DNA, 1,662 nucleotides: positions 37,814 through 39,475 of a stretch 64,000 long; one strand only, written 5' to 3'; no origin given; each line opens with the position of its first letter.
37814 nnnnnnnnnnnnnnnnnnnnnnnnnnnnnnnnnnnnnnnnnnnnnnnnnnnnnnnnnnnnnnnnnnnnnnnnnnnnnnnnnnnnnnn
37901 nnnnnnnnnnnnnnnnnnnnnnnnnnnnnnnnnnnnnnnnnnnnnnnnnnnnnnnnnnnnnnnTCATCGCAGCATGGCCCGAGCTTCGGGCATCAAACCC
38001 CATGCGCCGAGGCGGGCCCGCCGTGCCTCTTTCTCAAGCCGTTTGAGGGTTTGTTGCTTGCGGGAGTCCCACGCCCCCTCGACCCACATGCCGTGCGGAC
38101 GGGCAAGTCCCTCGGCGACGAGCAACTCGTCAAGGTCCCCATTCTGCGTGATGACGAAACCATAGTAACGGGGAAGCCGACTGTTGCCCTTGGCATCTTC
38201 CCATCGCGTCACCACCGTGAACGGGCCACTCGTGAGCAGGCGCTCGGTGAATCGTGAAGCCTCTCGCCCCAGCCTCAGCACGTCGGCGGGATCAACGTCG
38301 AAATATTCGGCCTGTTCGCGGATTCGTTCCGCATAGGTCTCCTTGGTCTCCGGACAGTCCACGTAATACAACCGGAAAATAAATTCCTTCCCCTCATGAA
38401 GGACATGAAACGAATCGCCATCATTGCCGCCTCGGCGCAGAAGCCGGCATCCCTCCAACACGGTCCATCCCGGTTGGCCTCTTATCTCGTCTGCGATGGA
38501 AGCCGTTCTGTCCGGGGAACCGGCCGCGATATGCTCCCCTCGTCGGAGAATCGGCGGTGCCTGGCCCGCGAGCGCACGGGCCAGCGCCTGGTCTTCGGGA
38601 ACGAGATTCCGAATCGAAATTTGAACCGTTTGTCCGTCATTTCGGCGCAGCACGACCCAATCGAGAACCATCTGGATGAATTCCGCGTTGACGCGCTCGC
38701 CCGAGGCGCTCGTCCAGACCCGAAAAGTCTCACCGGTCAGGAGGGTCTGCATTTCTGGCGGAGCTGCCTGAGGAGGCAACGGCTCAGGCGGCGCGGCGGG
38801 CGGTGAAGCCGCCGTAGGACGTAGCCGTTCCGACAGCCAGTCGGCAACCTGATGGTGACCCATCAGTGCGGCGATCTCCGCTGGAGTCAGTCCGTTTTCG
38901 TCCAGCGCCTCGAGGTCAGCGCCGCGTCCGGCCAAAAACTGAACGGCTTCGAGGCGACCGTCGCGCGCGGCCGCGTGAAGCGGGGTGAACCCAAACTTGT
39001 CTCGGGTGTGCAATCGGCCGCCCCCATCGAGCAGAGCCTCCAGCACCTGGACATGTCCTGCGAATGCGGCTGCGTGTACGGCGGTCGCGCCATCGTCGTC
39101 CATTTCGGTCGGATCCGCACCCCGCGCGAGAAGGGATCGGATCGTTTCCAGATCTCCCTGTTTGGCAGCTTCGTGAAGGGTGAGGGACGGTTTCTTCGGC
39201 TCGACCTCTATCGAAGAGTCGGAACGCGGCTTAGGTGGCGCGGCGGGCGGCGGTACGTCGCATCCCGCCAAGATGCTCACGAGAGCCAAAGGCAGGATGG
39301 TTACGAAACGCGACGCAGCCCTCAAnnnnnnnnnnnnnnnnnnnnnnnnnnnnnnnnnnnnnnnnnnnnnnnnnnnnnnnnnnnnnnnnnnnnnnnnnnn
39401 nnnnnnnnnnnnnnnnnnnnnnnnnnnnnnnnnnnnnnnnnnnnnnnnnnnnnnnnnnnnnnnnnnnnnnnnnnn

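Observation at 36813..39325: Ankyrin-repeat / SNase-like nuclease lipoprotein translationally coupled to a GT4 glycosyltransferase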

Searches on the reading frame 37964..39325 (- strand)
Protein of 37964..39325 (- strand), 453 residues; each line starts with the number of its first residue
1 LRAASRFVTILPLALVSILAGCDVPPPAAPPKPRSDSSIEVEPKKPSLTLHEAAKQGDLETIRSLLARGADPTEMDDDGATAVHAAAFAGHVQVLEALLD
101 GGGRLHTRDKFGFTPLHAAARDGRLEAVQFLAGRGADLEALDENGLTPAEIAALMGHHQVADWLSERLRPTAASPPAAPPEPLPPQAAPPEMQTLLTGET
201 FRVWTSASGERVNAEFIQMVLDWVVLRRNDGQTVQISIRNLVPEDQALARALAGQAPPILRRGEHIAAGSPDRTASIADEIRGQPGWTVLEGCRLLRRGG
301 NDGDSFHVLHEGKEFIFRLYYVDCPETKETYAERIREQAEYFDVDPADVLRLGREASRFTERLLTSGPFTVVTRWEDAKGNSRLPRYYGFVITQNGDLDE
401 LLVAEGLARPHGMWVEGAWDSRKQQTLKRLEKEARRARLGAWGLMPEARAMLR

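Call 3: search_protein_families(library=pfam, proteins=[window:37964-39325:-], max_evalue=0.01)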
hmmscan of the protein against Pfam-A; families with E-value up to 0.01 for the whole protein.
window:37964-39325:- (453 aa): 8 families
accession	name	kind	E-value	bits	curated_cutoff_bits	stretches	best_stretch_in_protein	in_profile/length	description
PF12796.13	Ank_2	-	1e-29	103.3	27.3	2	50-140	1-88/90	Ankyrin repeats (3 copies)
PF13637.12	Ank_4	-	2.8e-27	94.6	22.7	3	50-99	1-50/50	Ankyrin repeats (many copies)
PF00023.36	Ank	-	3.6e-21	74.5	21.1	3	112-142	2-32/33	Ankyrin repeat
PF13857.12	Ank_5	-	4.7e-17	62.4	27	2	98-152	1-56/56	Ankyrin repeats (many copies)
PF13606.12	Ank_3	-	6.4e-16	57.1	22.3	1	112-139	2-29/30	Ankyrin repeat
PF00565.23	SNase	-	3.8e-10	40.6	21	1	317-442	2-105/107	Staphylococcal nuclease homologue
PF24521.3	Ank_KRIT1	-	6.7e-06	26.3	80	1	49-134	21-107/149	KRIT1 ankyrin-repeats domain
PF03983.18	SHD1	-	0.00043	20.5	23.7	1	200-254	9-64/67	SLA1 homology domain 1, SHD1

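Call 5: search_solved_structures(query=window:37964-39325:-, max_evalue=0.01, show_alignments=0)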
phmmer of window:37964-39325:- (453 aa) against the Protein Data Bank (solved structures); distinct sequences matched with E-value up to 0.01: 746 (the best 60 are shown).
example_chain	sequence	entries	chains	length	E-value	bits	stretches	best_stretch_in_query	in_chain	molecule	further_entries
4rlv_A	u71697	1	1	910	5.4e-97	328.7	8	50-160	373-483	Ankyrin-1, Ankyrin-2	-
6mol_A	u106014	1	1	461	1.6e-96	327.1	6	49-162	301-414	Monoextended DARPin R12 (M_R12)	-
7tw3_G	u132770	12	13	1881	5.4e-92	312.2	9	50-164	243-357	Ankyrin-1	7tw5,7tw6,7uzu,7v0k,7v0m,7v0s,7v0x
5leb_A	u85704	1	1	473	3.8e-87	296.2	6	49-157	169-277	DDD_D12_06_D12_06_D12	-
5y4d_A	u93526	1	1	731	5.2e-83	282.6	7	50-166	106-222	Ankyrin-1,Ankyrin-2,Ankyrin-2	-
5le2_A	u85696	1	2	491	2.6e-76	260.5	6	65-165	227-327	DDD_D12_15_D12_15_D12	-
5lec_A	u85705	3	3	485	1e-68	235.5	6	50-157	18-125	DDD_D12_12_D12_12_D12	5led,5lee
5vkq_A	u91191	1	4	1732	4.4e-67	230.1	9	65-167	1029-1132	No mechanoreceptor potential C isoform L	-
5ma3_A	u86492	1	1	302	1.1e-64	222.2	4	50-165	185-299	R11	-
5lel_A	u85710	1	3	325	2.3e-63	217.8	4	50-153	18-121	DD_Off7_10_3G124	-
5le9_A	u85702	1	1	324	4.1e-63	217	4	50-153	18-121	DD_Off7_09_3G124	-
5lem_A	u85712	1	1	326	5.3e-62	213.3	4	50-156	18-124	DD_Off7_11_3G124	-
5lea_A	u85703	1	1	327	6.9e-62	213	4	50-156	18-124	DD_Off7_12_3G124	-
6f5e_A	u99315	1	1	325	1.5e-57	198.7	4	50-163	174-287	DD_D12_10_47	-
5ma9_A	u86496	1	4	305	3.1e-56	194.3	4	50-165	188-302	R11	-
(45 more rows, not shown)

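Call 7: find_homologous_proteins(query=window:37964-39325:-)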
Query window:37964-39325:- (453 aa): 261 proteins with E <= 0.001 among 8000 candidates; the best 120 are listed.
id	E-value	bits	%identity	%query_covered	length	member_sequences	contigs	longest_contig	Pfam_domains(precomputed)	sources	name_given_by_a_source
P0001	0.0e+0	1021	100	100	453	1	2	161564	PF13606.13,PF13857.13,PF12796.14,PF00023.37,PF13637.13,PF00565.24,PF24521.3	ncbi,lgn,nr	ncbi:MAG: ankyrin repeat domain-containing protein [Kiritimatiellae bacterium]|nr:ankyrin repeat dom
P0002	8.0e-175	600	61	100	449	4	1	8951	PF13606.13,PF13857.13,PF12796.14,PF00023.37,PF13637.13,PF00565.24,PF24521.3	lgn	-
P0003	2.3e-163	562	63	89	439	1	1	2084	PF13606.13,PF13857.13,PF12796.14,PF00023.37,PF13637.13,PF00565.24,PF24521.3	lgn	-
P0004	6.7e-162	558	64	89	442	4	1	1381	PF13606.13,PF13857.13,PF12796.14,PF00023.37,PF13637.13,PF00565.24,PF24521.3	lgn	-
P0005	9.8e-162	557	62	89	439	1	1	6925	PF13606.13,PF13857.13,PF12796.14,PF00023.37,PF13637.13,PF00565.24,PF24521.3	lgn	-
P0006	9.3e-161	554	63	89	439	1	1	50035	PF13606.13,PF13857.13,PF12796.14,PF00023.37,PF13637.13,PF00565.24,PF24521.3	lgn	-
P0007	1.2e-151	524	64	85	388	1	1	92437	PF13606.13,PF13857.13,PF12796.14,PF00023.37,PF13637.13,PF00565.24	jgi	jgi:endonuclease YncB( thermonuclease family)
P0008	9.6e-145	501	62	84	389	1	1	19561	PF13606.13,PF13857.13,PF12796.14,PF00023.37,PF13637.13,PF00565.24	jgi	jgi:endonuclease YncB( thermonuclease family)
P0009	2.7e-144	499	54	98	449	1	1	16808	PF13606.13,PF13857.13,PF12796.14,PF00023.37,PF13637.13,PF00565.24,PF24521.3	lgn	-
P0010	3.0e-143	496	56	94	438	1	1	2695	PF13606.13,PF13857.13,PF12796.14,PF00023.37,PF13637.13,PF00565.24,PF24521.3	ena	-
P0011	3.9e-143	496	56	94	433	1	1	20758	PF13606.13,PF13857.13,PF12796.14,PF00023.37,PF13637.13,PF00565.24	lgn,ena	-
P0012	7.1e-140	485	54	89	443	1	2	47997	PF13606.13,PF13857.13,PF12796.14,PF00023.37,PF13637.13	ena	-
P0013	1.0e-135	471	51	98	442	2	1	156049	PF13606.13,PF13857.13,PF12796.14,PF00023.37,PF13637.13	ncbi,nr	ncbi:MAG TPA: ankyrin repeat domain-containing protein [Kiritimatiellia bacterium]|nr:ankyrin repeat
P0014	2.3e-135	470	53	89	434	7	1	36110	PF13606.13,PF13857.13,PF12796.14,PF00023.37,PF13637.13,PF00565.24,PF24521.3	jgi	jgi:endonuclease YncB( thermonuclease family)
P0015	6.3e-133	462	51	98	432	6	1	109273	PF13606.13,PF13857.13,PF03983.19,PF12796.14,PF00023.37,PF13637.13,PF24521.3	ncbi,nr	ncbi:MAG: ankyrin repeat domain-containing protein [Kiritimatiellae bacterium]|nr:ankyrin repeat dom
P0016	7.8e-132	458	51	90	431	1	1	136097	PF13606.13,PF13857.13,PF03983.19,PF12796.14,PF00023.37,PF13637.13,PF00565.24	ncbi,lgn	-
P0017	2.6e-130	453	51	96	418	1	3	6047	PF13606.13,PF13857.13,PF03983.19,PF12796.14,PF00023.37,PF13637.13,PF00565.24,PF24521.3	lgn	-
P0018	3.5e-130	453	50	96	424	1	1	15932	PF13606.13,PF13857.13,PF03983.19,PF12796.14,PF00023.37,PF13637.13,PF24521.3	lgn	-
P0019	3.8e-129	450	51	89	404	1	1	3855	PF13606.13,PF13857.13,PF03983.19,PF12796.14,PF00023.37,PF13637.13,PF00565.24,PF24521.3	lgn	-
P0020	1.8e-127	444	50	96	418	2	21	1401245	PF13606.13,PF13857.13,PF03983.19,PF12796.14,PF00023.37,PF13637.13,PF00565.24,PF24521.3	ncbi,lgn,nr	ncbi:MAG: ankyrin repeat domain-containing protein [Kiritimatiellae bacterium]|nr:ankyrin repeat dom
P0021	5.1e-127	443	52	88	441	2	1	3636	PF13606.13,PF13857.13,PF03983.19,PF12796.14,PF00023.37,PF13637.13,PF00565.24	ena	-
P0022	1.1e-126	441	51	96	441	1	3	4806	PF13606.13,PF13857.13,PF12796.14,PF00023.37,PF13637.13,PF00565.24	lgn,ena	-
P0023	1.8e-126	441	55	88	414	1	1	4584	PF13606.13,PF13857.13,PF12796.14,PF00023.37,PF13637.13,PF00565.24,PF24521.3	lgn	-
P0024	2.6e-125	437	50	98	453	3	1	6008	PF13606.13,PF13857.13,PF12796.14,PF00023.37,PF13637.13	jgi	jgi:endonuclease YncB( thermonuclease family)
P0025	4.4e-125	436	56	85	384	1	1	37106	PF13606.13,PF13857.13,PF03983.19,PF12796.14,PF00023.37,PF13637.13,PF00565.24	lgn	-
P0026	1.7e-123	431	51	88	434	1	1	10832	PF13606.13,PF13857.13,PF12796.14,PF00023.37,PF13637.13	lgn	-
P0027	2.8e-123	430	49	94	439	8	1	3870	PF13606.13,PF13857.13,PF03983.19,PF12796.14,PF00023.37,PF13637.13,PF00565.24,PF24521.3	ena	-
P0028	3.5e-123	430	52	87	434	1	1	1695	PF13606.13,PF13857.13,PF03983.19,PF12796.14,PF00023.37,PF13637.13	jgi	jgi:endonuclease YncB( thermonuclease family)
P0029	4.5e-123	430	49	96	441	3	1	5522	PF13606.13,PF13857.13,PF12796.14,PF00023.37,PF13637.13,PF00565.24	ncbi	-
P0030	5.6e-123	429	52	87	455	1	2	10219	PF13606.13,PF13857.13,PF12796.14,PF00023.37,PF13637.13,PF00565.24,PF24521.3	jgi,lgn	jgi:endonuclease YncB( thermonuclease family)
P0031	2.5e-122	427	49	97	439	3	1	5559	PF13606.13,PF13857.13,PF12796.14,PF00023.37,PF13637.13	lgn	-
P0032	5.9e-122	426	49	87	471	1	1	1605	PF13606.13,PF13857.13,PF03983.19,PF12796.14,PF00023.37,PF13637.13,PF00565.24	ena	-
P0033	2.6e-121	424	50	87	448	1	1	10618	PF13606.13,PF13857.13,PF03983.19,PF12796.14,PF00023.37,PF13637.13,PF00565.24,PF24521.3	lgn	-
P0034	1.0e-120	422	51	87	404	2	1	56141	PF13606.13,PF13857.13,PF12796.14,PF00023.37,PF13637.13,PF00565.24,PF24521.3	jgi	-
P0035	1.0e-120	422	48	87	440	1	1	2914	PF13606.13,PF13857.13,PF03983.19,PF12796.14,PF00023.37,PF13637.13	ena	-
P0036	5.7e-120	419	47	96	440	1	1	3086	PF13606.13,PF13857.13,PF03983.19,PF12796.14,PF00023.37,PF13637.13,PF00565.24,PF24521.3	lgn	-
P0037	3.6e-119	417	52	87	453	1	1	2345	PF13606.13,PF13857.13,PF12796.14,PF00023.37,PF13637.13,PF00565.24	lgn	-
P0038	4.5e-119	416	49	88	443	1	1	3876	PF13606.13,PF13857.13,PF03983.19,PF12796.14,PF00023.37,PF13637.13,PF00565.24,PF24521.3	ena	-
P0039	7.5e-118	412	48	87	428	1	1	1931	PF13606.13,PF13857.13,PF03983.19,PF12796.14,PF00023.37,PF13637.13,PF00565.24,PF24521.3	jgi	jgi:endonuclease YncB( thermonuclease family)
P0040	2.2e-115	404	46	94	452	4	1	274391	PF13606.13,PF13857.13,PF12796.14,PF00023.37,PF13637.13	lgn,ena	-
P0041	3.4e-115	404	49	89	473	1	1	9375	PF13606.13,PF13857.13,PF12796.14,PF00023.37,PF13637.13,PF00565.24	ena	-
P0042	6.0e-115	403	47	87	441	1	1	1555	PF13606.13,PF13857.13,PF12796.14,PF00023.37,PF13637.13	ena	-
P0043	1.3e-114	402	48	87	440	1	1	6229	PF13606.13,PF13857.13,PF03983.19,PF12796.14,PF00023.37,PF13637.13,PF00565.24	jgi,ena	-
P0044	3.4e-114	400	47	90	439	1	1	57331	PF13606.13,PF13857.13,PF12796.14,PF00023.37,PF13637.13,PF00565.24,PF24521.3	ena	-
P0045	8.8e-114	399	46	97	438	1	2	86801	PF13606.13,PF13857.13,PF12796.14,PF00023.37,PF13637.13,PF24521.3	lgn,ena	-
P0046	2.8e-113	397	49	96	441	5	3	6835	PF13606.13,PF13857.13,PF12796.14,PF00023.37,PF13637.13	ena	-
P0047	1.3e-111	392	45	99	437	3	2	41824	PF13606.13,PF13857.13,PF03983.19,PF12796.14,PF00023.37,PF13637.13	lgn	-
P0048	1.4e-110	388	48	95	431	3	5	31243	PF13606.13,PF13857.13,PF12796.14,PF00023.37,PF13637.13,PF00565.24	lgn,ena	-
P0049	5.4e-110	386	44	98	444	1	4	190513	PF13606.13,PF13857.13,PF12796.14,PF00023.37,PF13637.13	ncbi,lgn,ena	-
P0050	2.9e-109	384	47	95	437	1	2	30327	PF13606.13,PF13857.13,PF12796.14,PF00023.37,PF13637.13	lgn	-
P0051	4.4e-109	383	49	89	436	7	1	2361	PF13606.13,PF13857.13,PF12796.14,PF00023.37,PF13637.13,PF00565.24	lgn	-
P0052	6.5e-108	380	45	97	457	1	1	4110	PF13606.13,PF13857.13,PF12796.14,PF00023.37,PF13637.13,PF24521.3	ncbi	-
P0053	2.8e-107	378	49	85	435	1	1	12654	PF13606.13,PF13857.13,PF12796.14,PF00023.37,PF13637.13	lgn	-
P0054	1.8e-106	375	48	98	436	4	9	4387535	PF13606.13,PF13857.13,PF12796.14,PF00023.37,PF13637.13,PF00565.24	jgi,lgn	jgi:endonuclease YncB( thermonuclease family)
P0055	4.2e-106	374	45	95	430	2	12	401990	PF13606.13,PF13857.13,PF12796.14,PF00023.37,PF13637.13,PF00565.24,PF24521.3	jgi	jgi:ankyrin repeat protein/endonuclease YncB( thermonuclease family)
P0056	1.0e-104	369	44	98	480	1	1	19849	PF13606.13,PF13857.13,PF12796.14,PF00023.37,PF13637.13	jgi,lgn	jgi:endonuclease YncB( thermonuclease family)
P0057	8.4e-104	366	47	89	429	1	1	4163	PF13606.13,PF13857.13,PF12796.14,PF00023.37,PF13637.13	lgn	-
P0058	1.8e-103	365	48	87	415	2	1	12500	PF13606.13,PF13857.13,PF12796.14,PF00023.37,PF13637.13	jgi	jgi:endonuclease YncB( thermonuclease family)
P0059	4.7e-102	360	44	95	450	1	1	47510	PF13606.13,PF13857.13,PF12796.14,PF00023.37,PF13637.13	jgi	-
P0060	1.4e-101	359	50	79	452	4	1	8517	PF13606.13,PF13857.13,PF12796.14,PF00023.37,PF13637.13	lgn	-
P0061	1.8e-101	358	46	88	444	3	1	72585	PF13606.13,PF13857.13,PF12796.14,PF00023.37,PF13637.13,PF00565.24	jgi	jgi:endonuclease YncB( thermonuclease family)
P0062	2.8e-101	358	45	88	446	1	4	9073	PF13606.13,PF13857.13,PF12796.14,PF00023.37,PF13637.13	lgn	-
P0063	3.0e-101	358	43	97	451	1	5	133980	PF13606.13,PF13857.13,PF12796.14,PF00023.37,PF13637.13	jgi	-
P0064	4.9e-101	357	46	89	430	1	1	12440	PF13606.13,PF13857.13,PF12796.14,PF00023.37,PF13637.13,PF00565.24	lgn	-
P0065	1.0e-100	356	44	87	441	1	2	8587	PF13606.13,PF13857.13,PF12796.14,PF00023.37,PF13637.13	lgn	-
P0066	2.7e-100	354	42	96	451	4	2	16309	PF13606.13,PF13857.13,PF12796.14,PF00023.37,PF13637.13,PF24521.3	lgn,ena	-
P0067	1.6e-99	352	44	96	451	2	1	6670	PF13606.13,PF13857.13,PF12796.14,PF00023.37,PF13637.13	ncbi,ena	-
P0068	2.5e-99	351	44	96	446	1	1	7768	PF13606.13,PF13857.13,PF12796.14,PF00023.37,PF13637.13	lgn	-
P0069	8.4e-99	350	49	79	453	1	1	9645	PF13606.13,PF13857.13,PF12796.14,PF00023.37,PF13637.13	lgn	-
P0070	1.3e-96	342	42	97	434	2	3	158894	PF13606.13,PF13857.13,PF12796.14,PF00023.37,PF13637.13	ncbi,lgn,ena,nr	ncbi:MAG TPA: ankyrin repeat domain-containing protein [Kiritimatiellia bacterium]|nr:ankyrin repeat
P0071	2.3e-95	338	42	95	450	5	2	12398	PF13606.13,PF13857.13,PF12796.14,PF00023.37,PF13637.13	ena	-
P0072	5.1e-95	337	40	97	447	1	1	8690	PF12796.14,PF00023.37,PF13637.13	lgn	-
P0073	2.0e-93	332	42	98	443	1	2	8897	PF13606.13,PF13857.13,PF12796.14,PF00023.37,PF13637.13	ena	-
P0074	7.0e-93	330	40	97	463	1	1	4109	PF13606.13,PF13857.13,PF12796.14,PF00023.37,PF13637.13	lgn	-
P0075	3.6e-92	328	42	96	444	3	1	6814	PF13606.13,PF13857.13,PF12796.14,PF00023.37,PF13637.13,PF00565.24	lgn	-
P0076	4.5e-92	327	41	97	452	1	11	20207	PF13606.13,PF13857.13,PF12796.14,PF00023.37,PF13637.13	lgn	-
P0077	5.2e-91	324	44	81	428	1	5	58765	PF13606.13,PF13857.13,PF12796.14,PF00023.37,PF13637.13,PF00565.24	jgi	jgi:endonuclease YncB( thermonuclease family)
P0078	2.8e-90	321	41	98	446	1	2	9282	PF13606.13,PF13857.13,PF12796.14,PF00023.37,PF13637.13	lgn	-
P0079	6.3e-90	320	41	96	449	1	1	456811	PF13606.13,PF13857.13,PF12796.14,PF00023.37,PF13637.13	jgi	-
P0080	2.0e-89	319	40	98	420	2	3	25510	PF12796.14,PF00023.37,PF13637.13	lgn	-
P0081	5.7e-89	317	40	96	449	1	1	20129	PF13606.13,PF13857.13,PF12796.14,PF00023.37,PF13637.13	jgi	jgi:uncharacterized protein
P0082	6.4e-89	317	40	99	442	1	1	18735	PF13606.13,PF13857.13,PF12796.14,PF00023.37,PF13637.13,PF00565.24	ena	-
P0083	9.9e-89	316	40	94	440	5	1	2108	PF13606.13,PF13857.13,PF12796.14,PF00023.37,PF13637.13,PF00565.24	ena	-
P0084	1.9e-88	315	40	96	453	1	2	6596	PF13606.13,PF13857.13,PF12796.14,PF00023.37,PF13637.13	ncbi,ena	-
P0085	4.6e-88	314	41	98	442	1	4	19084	PF13606.13,PF13857.13,PF12796.14,PF00023.37,PF13637.13,PF00565.24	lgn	-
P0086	5.5e-88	314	40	97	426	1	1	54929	PF12796.14,PF00023.37,PF13637.13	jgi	-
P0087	9.8e-87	310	41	87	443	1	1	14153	PF13606.13,PF13857.13,PF12796.14,PF00023.37,PF13637.13,PF00565.24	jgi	jgi:ankyrin repeat protein/endonuclease YncB( thermonuclease family)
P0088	1.5e-86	309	41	89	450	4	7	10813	PF13606.13,PF13857.13,PF12796.14,PF00023.37,PF13637.13,PF00565.24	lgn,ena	-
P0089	2.2e-85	305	41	96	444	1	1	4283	PF13606.13,PF13857.13,PF12796.14,PF00023.37,PF13637.13,PF00565.24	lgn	-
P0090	3.8e-85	305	41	92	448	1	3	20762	PF13606.13,PF13857.13,PF12796.14,PF00023.37,PF13637.13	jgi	-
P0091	4.3e-85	304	40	89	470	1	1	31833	PF13606.13,PF13857.13,PF12796.14,PF00023.37,PF13637.13,PF00565.24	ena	-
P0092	5.4e-85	304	42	86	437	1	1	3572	PF13606.13,PF13857.13,PF12796.14,PF00023.37,PF13637.13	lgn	-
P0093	3.6e-84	301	40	96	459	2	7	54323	PF13606.13,PF13857.13,PF12796.14,PF00023.37,PF13637.13,PF00565.24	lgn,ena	-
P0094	1.7e-83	299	40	94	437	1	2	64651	PF13606.13,PF13857.13,PF12796.14,PF00023.37,PF13637.13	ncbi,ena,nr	ncbi:MAG TPA: ankyrin repeat domain-containing protein [Kiritimatiellia bacterium]|nr:ankyrin repeat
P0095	1.0e-82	297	41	88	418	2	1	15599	PF13606.13,PF13857.13,PF12796.14,PF00023.37,PF13637.13,PF00565.24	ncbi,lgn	-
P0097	5.7e-82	294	39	96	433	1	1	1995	PF13606.13,PF13857.13,PF12796.14,PF00023.37,PF13637.13,PF00565.24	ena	-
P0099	9.7e-42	161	39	25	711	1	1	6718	PF13606.13,PF13857.13,PF12796.14,PF00023.37,PF13637.13,PF24521.3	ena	-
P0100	1.0e-41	161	52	34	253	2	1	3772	PF00565.24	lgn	-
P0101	3.1e-41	160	51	37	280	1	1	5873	PF00565.24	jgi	jgi:endonuclease YncB( thermonuclease family)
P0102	9.1e-41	158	53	35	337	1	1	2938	PF06514.18,PF14520.13,PF12836.14,PF21176.4,PF00565.24,PF00633.30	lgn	-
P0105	5.7e-39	152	33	26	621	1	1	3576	PF13606.13,PF13857.13,PF28177.1,PF23745.2,PF12796.14,PF00023.37,PF13637.13,PF24521.3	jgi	jgi:ankyrin repeat protein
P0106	7.3e-39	152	49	37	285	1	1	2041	PF06514.18,PF12836.14,PF00565.24,PF00633.30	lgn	-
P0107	4.0e-38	150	51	36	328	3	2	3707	PF14520.13,PF12836.14,PF00565.24,PF00633.30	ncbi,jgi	jgi:endonuclease YncB( thermonuclease family)/DNA uptake protein ComE-like DNA-binding protein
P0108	8.0e-38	149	47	35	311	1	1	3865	PF06514.18,PF14520.13,PF11798.15,PF14716.14,PF12836.14,PF21176.4,PF00565.24,PF00633.30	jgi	-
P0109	1.1e-37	148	49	34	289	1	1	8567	PF06514.18,PF14520.13,PF12836.14,PF00565.24,PF00633.30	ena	-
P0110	1.1e-37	148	41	19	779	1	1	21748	PF13606.13,PF13857.13,PF23745.2,PF12796.14,PF00023.37,PF13637.13,PF24407.3,PF24521.3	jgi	jgi:ankyrin repeat protein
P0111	2.2e-37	147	46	36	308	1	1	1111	PF06514.18,PF14520.13,PF12836.14,PF00565.24,PF00633.30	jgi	-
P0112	7.9e-37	145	46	37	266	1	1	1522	PF06514.18,PF14520.13,PF12836.14,PF21176.4,PF00565.24,PF00633.30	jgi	jgi:competence ComEA-like helix-hairpin-helix protein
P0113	1.6e-36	144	48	35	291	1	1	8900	PF14520.13,PF12836.14,PF00565.24,PF00633.30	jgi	jgi:DNA uptake protein ComE-like DNA-binding protein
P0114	5.0e-36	143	47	34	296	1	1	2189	PF06514.18,PF12836.14,PF00565.24,PF00633.30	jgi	jgi:competence protein ComEA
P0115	5.2e-36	143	45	37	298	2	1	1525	PF06514.18,PF14520.13,PF12836.14,PF21176.4,PF00565.24,PF00633.30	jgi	jgi:competence ComEA-like helix-hairpin-helix protein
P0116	6.4e-36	142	53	28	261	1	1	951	PF00565.24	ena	-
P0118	1.8e-35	141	40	56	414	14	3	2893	PF00565.24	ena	-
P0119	1.9e-35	141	35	28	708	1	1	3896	PF13606.13,PF13857.13,PF23745.2,PF12796.14,PF00023.37,PF13637.13,PF24521.3,PF07676.19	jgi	jgi:ankyrin repeat protein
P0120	3.7e-35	140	46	37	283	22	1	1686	PF06514.18,PF14520.13,PF14716.14,PF12836.14,PF00565.24,PF00633.30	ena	-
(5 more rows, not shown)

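Call 10: find_encoding_contigs(protein=P0054, flank=7000, max_places=2)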
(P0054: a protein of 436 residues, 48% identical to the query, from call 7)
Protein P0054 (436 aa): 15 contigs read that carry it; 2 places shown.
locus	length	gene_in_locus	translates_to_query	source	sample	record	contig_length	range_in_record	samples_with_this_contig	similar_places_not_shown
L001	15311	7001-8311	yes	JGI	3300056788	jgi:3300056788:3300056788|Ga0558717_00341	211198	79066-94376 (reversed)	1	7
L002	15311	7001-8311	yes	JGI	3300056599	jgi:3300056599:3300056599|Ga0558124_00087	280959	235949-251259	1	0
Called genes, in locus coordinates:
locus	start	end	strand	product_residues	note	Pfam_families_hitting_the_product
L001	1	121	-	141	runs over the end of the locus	-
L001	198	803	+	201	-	PF04542:Sigma70_r2, PF08281:Sigma70_r4_2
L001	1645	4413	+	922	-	PF01326:PPDK_N, PF00391:PEP-utilizers, PF02896:PEP-utilizers_C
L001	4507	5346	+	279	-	PF14237:GYF_2, PF06161:DUF975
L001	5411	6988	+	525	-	PF00069:Pkinase, PF07714:PK_Tyr_Ser-Thr, PF03109:ABC1 (weak)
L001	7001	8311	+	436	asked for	PF12796:Ank_2, PF13637:Ank_4, PF00023:Ank (weak), PF12796:Ank_2 (weak), PF13637:Ank_4 (weak), PF13857:Ank_5 (weak), PF00023:Ank (weak), PF00565:SNase (weak), +1 more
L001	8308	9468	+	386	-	PF13439:Glyco_transf_4, PF13579:Glyco_trans_4_4, PF00534:Glycos_transf_1, PF13692:Glyco_trans_1_4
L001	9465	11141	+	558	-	PF01266:DAO, PF12831:FAD_oxidored (weak), PF16901:DAO_C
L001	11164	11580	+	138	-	PF07366:SnoaL, PF12680:SnoaL_2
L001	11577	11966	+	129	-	PF08818:DUF1801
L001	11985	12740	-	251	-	-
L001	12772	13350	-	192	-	-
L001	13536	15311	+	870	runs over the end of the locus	-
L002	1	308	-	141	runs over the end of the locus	-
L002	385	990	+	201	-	PF04542:Sigma70_r2, PF08281:Sigma70_r4_2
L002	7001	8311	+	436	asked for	PF12796:Ank_2, PF13637:Ank_4, PF00023:Ank (weak), PF12796:Ank_2 (weak), PF13637:Ank_4 (weak), PF13857:Ank_5 (weak), PF00023:Ank (weak), PF00565:SNase (weak), +1 more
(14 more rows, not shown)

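Call 11: find_encoding_contigs(protein=P0079, flank=7000, max_places=1)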
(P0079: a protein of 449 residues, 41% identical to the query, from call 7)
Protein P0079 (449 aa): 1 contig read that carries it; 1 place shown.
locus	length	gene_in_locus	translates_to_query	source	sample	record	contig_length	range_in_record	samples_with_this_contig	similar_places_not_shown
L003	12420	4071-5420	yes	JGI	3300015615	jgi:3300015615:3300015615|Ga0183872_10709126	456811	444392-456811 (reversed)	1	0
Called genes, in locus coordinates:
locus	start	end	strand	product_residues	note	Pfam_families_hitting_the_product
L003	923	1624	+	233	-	PF00215:OMPdecase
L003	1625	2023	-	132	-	-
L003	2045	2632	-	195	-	PF10184:DUF2358, PF12680:SnoaL_2 (weak)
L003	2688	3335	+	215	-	PF00702:Hydrolase, PF12710:HAD (weak), PF13419:HAD_2, PF13242:Hydrolase_like (weak)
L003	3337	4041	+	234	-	PF02586:SRAP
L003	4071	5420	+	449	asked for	PF12796:Ank_2, PF13637:Ank_4, PF13857:Ank_5, PF00023:Ank, PF13606:Ank_3 (weak), PF13637:Ank_4 (weak)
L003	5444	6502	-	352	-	PF00491:Arginase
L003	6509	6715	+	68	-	-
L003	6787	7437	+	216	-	PF07963:N_methyl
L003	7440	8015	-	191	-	-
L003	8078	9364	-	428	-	PF28597:T2SSF_N, PF00482:T2SSF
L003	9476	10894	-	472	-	PF02934:GatB_N, PF02637:GatB_Yqey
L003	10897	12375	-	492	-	PF01425:Amidase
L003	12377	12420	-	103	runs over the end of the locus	PF02686:GatC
